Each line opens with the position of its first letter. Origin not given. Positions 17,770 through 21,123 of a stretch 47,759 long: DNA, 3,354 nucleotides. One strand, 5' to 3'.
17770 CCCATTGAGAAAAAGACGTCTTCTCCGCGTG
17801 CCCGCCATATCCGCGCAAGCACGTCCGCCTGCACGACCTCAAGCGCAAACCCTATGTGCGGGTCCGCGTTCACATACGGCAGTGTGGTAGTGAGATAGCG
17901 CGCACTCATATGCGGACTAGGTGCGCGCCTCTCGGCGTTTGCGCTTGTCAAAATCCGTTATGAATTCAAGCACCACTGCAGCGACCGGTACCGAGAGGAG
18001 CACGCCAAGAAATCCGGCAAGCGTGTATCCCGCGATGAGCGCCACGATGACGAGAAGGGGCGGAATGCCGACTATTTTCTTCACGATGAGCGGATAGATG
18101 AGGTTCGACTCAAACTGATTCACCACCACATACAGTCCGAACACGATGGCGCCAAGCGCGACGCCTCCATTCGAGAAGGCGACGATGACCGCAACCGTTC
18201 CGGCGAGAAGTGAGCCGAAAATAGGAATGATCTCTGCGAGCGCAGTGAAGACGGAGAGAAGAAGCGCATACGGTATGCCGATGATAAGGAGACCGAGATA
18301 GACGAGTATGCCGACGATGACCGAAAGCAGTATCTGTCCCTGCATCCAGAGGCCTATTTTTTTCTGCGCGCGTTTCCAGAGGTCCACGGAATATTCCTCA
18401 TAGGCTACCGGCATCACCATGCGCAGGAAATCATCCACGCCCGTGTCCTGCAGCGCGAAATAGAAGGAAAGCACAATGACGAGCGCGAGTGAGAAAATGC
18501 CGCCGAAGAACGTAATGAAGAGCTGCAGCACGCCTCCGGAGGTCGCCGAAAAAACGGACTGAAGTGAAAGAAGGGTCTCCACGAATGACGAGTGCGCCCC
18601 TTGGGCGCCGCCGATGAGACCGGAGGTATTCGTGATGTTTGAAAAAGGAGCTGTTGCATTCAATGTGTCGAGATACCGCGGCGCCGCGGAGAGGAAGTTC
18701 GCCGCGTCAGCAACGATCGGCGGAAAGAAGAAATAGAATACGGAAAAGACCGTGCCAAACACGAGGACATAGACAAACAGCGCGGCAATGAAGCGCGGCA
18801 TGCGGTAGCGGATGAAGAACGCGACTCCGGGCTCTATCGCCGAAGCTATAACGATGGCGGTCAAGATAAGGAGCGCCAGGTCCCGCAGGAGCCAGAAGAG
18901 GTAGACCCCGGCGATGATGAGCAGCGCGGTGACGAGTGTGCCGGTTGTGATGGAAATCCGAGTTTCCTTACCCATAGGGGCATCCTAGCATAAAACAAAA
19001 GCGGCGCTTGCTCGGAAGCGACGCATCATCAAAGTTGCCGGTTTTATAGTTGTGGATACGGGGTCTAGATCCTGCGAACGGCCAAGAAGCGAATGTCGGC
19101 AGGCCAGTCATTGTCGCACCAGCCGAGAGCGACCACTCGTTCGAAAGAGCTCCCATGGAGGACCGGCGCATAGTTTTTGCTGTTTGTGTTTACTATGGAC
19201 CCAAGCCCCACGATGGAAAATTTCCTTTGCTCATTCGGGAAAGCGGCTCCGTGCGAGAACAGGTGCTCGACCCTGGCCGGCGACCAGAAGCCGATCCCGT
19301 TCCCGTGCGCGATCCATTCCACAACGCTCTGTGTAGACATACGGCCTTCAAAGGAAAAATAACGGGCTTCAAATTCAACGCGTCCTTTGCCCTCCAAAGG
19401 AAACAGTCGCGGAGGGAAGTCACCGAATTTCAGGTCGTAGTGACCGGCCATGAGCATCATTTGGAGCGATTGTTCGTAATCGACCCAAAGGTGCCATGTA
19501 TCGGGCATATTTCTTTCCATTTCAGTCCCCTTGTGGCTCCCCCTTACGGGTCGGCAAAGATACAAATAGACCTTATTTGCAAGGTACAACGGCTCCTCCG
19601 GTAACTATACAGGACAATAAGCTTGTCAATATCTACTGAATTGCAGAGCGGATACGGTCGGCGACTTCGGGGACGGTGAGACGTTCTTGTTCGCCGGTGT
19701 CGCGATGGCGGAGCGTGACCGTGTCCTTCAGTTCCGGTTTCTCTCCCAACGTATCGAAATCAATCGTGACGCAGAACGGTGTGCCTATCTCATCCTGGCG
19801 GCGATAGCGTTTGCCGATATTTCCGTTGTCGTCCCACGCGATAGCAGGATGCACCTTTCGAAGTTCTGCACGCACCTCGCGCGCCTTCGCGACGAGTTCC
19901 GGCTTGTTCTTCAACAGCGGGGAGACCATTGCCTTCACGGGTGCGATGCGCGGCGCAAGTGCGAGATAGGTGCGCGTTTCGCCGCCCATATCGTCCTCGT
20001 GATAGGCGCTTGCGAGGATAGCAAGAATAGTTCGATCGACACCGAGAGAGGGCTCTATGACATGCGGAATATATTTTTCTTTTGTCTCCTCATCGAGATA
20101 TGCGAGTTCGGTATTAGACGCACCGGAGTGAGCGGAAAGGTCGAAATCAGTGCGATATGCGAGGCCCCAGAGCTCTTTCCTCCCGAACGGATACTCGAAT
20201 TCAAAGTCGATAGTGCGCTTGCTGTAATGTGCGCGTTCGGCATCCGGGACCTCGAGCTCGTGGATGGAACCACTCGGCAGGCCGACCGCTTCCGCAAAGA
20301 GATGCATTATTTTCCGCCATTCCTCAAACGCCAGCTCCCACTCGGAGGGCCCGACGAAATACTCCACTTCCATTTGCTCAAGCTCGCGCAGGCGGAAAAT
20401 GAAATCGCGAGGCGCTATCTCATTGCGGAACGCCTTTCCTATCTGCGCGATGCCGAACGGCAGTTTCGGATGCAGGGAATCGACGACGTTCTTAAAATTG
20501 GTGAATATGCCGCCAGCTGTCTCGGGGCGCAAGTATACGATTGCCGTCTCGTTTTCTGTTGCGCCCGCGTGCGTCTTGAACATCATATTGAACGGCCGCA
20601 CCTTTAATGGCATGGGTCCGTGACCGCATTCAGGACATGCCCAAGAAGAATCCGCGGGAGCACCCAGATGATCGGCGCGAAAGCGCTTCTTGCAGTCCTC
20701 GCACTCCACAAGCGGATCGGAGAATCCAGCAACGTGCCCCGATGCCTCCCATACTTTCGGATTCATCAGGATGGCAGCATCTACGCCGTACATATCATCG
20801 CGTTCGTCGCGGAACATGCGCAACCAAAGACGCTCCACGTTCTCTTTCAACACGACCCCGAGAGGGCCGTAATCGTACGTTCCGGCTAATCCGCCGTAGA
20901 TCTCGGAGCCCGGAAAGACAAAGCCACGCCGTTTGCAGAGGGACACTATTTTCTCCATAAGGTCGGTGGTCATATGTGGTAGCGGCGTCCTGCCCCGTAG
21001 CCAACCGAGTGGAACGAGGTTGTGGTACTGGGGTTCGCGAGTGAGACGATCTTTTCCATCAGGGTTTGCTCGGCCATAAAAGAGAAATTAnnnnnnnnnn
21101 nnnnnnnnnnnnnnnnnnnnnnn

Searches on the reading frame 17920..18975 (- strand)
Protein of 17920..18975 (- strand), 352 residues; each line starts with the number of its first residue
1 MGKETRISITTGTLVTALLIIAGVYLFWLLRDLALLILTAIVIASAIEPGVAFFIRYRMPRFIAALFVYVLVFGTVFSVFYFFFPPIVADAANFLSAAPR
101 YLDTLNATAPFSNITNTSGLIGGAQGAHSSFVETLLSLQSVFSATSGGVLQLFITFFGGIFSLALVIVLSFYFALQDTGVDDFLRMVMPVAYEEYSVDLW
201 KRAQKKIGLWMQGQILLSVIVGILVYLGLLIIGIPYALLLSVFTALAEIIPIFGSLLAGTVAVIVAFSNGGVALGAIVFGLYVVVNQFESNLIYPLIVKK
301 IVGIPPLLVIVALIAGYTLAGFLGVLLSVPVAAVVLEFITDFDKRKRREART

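Call 13: search_protein_families(library=pfam, proteins=[window:17920-18975:-], max_evalue=0.001)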
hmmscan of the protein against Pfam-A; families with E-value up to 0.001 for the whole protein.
window:17920-18975:- (352 aa): 1 family
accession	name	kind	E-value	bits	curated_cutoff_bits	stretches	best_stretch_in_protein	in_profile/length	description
PF01594.21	AI-2E_transport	-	9.5e-55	186.5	34.3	1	17-341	5-325/327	AI-2E family transporter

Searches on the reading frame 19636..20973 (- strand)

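Call 13: search_protein_families(library=pfam, proteins=[window:19636-20973:-], max_evalue=0.001)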
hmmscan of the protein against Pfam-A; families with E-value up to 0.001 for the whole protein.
window:19636-20973:- (446 aa): 2 families
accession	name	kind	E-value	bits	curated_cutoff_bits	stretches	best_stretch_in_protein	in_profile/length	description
PF03129.25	HGTP_anticodon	-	2.5e-18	66.4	21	1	347-442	1-92/94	Anticodon binding domain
PF00587.30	tRNA-synt_2b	-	3.2e-13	50.6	29.3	1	144-321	9-177/179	tRNA synthetase class II core domain (G, H, P, S and T)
